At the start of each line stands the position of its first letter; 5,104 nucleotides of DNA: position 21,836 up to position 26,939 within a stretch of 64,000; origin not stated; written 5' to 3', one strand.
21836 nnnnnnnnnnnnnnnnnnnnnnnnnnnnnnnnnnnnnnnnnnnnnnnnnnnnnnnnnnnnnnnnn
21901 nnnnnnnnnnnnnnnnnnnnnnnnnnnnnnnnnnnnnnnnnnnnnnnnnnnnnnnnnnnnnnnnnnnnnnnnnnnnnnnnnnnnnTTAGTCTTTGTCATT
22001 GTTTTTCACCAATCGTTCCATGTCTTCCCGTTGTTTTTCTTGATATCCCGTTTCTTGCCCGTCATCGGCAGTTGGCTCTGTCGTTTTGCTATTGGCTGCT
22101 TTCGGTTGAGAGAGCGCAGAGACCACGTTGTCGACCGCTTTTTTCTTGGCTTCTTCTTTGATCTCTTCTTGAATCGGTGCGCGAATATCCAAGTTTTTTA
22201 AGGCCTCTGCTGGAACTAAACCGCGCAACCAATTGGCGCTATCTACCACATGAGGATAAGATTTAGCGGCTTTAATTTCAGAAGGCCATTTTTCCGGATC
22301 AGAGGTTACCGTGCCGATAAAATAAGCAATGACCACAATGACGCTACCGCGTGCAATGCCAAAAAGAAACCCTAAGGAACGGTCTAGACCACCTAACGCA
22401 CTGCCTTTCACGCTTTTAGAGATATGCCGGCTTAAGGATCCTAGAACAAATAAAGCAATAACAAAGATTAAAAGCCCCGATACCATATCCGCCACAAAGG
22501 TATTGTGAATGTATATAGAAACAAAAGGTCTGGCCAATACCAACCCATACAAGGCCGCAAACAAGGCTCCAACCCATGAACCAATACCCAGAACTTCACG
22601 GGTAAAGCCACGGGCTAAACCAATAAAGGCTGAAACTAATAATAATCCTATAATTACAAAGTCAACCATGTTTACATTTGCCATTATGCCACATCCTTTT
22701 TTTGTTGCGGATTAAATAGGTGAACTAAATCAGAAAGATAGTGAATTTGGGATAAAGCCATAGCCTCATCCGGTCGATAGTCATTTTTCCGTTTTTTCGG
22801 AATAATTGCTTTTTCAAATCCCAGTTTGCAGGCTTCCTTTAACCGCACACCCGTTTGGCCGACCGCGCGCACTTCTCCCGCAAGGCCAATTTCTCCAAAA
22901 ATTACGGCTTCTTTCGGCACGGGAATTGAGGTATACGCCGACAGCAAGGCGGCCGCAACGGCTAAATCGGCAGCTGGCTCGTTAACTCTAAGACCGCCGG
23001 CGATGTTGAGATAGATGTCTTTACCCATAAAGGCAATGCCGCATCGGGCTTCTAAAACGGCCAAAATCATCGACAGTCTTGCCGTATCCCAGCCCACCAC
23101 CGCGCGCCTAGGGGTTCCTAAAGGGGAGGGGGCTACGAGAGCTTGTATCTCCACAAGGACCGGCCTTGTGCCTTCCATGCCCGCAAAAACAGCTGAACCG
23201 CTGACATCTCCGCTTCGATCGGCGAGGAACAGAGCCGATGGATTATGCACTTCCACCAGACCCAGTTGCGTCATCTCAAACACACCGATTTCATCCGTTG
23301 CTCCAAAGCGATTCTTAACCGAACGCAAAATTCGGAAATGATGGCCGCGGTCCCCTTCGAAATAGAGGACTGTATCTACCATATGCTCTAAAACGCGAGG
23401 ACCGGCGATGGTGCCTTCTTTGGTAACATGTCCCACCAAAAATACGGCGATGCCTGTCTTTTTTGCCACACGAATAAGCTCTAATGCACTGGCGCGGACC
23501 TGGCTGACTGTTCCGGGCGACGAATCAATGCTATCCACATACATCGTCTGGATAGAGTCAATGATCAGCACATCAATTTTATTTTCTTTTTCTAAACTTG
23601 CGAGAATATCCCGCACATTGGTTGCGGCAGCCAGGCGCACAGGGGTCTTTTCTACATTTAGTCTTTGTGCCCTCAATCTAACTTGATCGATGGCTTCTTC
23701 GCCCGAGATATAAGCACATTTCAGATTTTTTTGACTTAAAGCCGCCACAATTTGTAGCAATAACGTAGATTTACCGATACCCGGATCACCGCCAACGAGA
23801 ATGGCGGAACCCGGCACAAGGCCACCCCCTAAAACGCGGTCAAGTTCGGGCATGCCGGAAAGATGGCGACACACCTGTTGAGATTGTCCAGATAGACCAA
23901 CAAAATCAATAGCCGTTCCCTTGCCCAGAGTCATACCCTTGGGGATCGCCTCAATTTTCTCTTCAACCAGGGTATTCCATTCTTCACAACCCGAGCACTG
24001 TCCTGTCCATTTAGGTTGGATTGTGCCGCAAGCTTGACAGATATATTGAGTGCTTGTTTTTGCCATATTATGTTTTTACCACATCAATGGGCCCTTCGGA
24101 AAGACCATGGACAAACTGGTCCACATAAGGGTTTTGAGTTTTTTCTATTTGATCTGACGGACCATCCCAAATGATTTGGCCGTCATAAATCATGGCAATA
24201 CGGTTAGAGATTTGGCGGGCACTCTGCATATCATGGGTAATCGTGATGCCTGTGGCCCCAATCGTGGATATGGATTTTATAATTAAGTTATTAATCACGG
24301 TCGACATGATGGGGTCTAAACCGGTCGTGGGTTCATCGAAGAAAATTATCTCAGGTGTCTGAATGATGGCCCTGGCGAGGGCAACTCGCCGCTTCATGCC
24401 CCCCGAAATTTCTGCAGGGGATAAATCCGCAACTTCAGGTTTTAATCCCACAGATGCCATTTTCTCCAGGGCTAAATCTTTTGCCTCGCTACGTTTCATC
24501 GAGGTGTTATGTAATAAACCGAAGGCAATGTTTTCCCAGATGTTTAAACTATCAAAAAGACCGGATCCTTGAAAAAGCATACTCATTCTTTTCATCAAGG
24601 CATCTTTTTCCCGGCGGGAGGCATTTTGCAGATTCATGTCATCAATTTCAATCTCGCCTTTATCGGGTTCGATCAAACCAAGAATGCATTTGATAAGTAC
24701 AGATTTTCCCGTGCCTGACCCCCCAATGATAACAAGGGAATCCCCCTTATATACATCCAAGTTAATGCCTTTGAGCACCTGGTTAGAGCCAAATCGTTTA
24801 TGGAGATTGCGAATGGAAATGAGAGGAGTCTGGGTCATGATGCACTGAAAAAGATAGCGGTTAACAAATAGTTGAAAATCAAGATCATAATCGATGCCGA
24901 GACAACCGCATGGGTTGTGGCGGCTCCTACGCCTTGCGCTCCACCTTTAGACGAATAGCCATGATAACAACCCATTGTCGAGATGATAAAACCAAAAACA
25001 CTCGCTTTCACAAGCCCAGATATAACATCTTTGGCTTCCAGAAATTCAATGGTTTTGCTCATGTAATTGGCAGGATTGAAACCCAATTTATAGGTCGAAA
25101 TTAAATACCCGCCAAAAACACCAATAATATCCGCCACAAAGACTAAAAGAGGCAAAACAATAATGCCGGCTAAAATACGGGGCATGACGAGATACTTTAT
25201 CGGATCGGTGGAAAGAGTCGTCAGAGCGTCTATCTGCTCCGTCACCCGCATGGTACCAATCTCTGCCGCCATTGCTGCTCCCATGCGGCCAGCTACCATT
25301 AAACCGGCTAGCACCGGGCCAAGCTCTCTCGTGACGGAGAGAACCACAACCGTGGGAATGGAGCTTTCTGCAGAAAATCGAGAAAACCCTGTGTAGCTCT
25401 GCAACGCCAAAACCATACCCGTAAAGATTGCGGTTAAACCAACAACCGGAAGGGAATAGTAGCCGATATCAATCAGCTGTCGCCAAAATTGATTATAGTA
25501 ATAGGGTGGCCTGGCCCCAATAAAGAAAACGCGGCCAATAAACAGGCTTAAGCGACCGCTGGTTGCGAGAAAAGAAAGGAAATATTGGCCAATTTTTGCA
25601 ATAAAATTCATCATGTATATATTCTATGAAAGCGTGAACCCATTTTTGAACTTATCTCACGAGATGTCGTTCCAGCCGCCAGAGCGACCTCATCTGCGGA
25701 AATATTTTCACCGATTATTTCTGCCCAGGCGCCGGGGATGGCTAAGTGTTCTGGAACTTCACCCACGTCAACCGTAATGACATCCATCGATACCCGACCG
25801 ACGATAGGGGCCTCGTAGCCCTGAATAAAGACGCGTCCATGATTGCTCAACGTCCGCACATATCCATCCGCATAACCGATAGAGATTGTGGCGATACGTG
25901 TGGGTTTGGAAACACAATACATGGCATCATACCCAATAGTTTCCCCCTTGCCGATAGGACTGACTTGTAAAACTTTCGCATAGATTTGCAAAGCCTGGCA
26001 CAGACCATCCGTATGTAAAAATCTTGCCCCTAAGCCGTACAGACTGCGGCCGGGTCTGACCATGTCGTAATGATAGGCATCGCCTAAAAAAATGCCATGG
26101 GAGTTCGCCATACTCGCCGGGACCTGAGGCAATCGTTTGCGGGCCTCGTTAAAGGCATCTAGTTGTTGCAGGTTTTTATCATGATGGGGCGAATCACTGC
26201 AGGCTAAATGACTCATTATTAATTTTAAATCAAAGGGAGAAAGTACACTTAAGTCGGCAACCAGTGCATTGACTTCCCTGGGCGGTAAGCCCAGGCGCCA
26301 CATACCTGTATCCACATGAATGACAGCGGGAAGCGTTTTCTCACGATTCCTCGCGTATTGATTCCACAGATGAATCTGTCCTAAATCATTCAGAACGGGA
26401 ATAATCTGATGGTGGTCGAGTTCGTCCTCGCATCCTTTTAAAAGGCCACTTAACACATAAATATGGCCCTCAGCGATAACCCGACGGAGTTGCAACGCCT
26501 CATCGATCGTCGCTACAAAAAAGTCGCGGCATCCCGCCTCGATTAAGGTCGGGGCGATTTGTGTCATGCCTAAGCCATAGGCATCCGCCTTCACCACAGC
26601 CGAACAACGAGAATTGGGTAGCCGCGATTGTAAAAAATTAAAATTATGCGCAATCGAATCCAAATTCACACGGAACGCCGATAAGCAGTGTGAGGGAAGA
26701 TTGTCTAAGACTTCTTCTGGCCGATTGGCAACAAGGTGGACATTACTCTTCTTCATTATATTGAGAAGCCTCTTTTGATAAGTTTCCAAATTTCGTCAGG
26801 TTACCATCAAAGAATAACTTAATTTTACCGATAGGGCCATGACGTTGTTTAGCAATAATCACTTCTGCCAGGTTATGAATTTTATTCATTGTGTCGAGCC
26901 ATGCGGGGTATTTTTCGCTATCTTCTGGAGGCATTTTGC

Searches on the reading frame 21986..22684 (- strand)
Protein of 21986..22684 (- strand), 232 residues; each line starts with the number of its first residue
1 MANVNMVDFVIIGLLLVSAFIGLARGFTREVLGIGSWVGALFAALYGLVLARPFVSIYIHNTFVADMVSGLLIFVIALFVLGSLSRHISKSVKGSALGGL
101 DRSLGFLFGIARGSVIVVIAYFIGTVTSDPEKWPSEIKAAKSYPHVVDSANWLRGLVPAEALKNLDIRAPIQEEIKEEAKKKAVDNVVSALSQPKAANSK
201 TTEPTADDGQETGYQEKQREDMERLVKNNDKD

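Call 69: search_protein_families(library=pfam, proteins=[window:21986-22684:-], max_evalue=0.001)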
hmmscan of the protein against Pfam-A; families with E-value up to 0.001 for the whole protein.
window:21986-22684:- (232 aa): 1 family
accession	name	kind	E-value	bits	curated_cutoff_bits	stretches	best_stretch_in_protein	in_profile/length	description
PF02674.22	Colicin_V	-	7.3e-30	104.3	29.3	1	7-149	1-142/144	Colicin V production protein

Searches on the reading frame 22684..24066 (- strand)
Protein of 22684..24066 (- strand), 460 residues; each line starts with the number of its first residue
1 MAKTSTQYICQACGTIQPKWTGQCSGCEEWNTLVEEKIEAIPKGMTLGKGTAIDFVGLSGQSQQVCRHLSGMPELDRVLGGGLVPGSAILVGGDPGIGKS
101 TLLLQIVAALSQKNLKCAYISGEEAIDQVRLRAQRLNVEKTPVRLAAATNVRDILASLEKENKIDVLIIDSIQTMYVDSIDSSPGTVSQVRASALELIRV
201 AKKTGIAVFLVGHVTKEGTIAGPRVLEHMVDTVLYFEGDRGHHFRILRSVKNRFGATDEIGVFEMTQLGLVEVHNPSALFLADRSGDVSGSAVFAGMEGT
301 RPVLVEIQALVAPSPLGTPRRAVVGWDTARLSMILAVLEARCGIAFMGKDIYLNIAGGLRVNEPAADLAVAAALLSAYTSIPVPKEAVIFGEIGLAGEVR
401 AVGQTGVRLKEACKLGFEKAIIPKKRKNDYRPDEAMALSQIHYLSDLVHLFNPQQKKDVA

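Call 69: search_protein_families(library=pfam, proteins=[window:22684-24066:-], max_evalue=0.001)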
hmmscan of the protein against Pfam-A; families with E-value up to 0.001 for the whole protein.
window:22684-24066:- (460 aa): 16 families
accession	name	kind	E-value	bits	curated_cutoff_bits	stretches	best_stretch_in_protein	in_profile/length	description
PF13481.12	AAA_25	-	2.5e-16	60.3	27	1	72-218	19-194/195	AAA domain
PF06745.19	ATPase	-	4.2e-16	59.5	26.6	1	70-274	3-227/231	KaiC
PF18073.7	Zn_ribbon_LapB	-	5.6e-10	39.2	25.7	1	8-35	1-28/28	Rubredoxin metal binding domain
PF13541.12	ChlI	-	1.5e-09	38.2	27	1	340-425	35-120/121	Subunit ChlI of Mg-chelatase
PF00154.27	RecA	-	1.5e-09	38.1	27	1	46-175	13-142/262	recA bacterial DNA recombination protein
PF05362.19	Lon_C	-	2.9e-08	34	21.1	1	349-430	94-176/205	Lon protease (S16) C-terminal proteolytic domain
PF03796.21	DnaB_C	-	3.7e-08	33.5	27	1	70-133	4-67/255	DnaB-like helicase C terminal domain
PF09848.15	SLFN-g3_helicase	-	2.5e-06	27.4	24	1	88-213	3-123/354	Schlafen group 3, DNA/RNA helicase domain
PF13401.12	AAA_22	-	6e-06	27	27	1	88-213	7-123/130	AAA domain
PF00004.35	AAA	-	1.4e-05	25.9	21.2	1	89-211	1-105/131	ATPase family associated with various cellular activities (AAA)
PF03266.21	NTPase_1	-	8.1e-05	23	23.9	0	89-118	2-31/168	NTPase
PF13479.12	AAA_24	-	0.00011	22.6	27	1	89-178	5-79/195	AAA domain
PF13191.12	AAA_16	-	0.00013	22.9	32.6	1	79-154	20-101/167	AAA ATPase domain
PF25199.1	nSTAND_NTPase5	-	0.00024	21.4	34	1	87-163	42-124/145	Novel STAND NTPase 5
PF00448.28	SRP54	-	0.00083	19.5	22.7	0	88-171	3-91/196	SRP54-type protein, GTPase domain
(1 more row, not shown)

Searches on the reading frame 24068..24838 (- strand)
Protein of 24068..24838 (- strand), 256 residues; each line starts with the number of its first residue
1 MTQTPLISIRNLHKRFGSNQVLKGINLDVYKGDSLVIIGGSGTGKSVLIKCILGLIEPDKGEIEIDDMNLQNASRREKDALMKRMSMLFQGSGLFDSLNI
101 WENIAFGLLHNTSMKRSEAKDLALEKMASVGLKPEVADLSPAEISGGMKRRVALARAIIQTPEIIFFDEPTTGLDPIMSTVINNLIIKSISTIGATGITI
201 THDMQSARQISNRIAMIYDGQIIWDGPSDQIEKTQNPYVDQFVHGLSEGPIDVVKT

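Call 69: search_protein_families(library=pfam, proteins=[window:24068-24838:-], max_evalue=0.001)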
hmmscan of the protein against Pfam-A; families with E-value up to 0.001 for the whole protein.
window:24068-24838:- (256 aa): 2 families
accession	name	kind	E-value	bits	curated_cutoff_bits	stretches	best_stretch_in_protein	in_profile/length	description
PF00005.33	ABC_tran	-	5.1e-33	115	25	1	22-172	1-137/137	ABC transporter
PF13304.12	AAA_21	-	1.7e-07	32.1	27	0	139-191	233-287/304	AAA domain, putative AbiEii toxin, Type IV TA system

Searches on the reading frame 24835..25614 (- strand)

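Call 69: search_protein_families(library=pfam, proteins=[window:24835-25614:-], max_evalue=0.001)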
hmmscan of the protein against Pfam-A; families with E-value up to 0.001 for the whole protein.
window:24835-25614:- (259 aa): 1 family
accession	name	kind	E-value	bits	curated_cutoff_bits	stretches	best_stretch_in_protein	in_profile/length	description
PF02405.21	MlaE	-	2.3e-82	276.2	22.5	1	43-254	1-212/212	Permease MlaE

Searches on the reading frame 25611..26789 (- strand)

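Call 69: search_protein_families(library=pfam, proteins=[window:25611-26789:-], max_evalue=0.001)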
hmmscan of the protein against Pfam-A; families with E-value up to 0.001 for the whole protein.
window:25611-26789:- (392 aa): 2 families
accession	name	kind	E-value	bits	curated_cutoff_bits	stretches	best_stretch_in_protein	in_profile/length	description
PF01168.26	Ala_racemase_N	-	1.9e-62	211.3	24.1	1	41-253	1-218/220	Alanine racemase, N-terminal domain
PF00842.27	Ala_racemase_C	-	1.3e-36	125.5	25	1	267-391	2-127/127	Alanine racemase, C-terminal domain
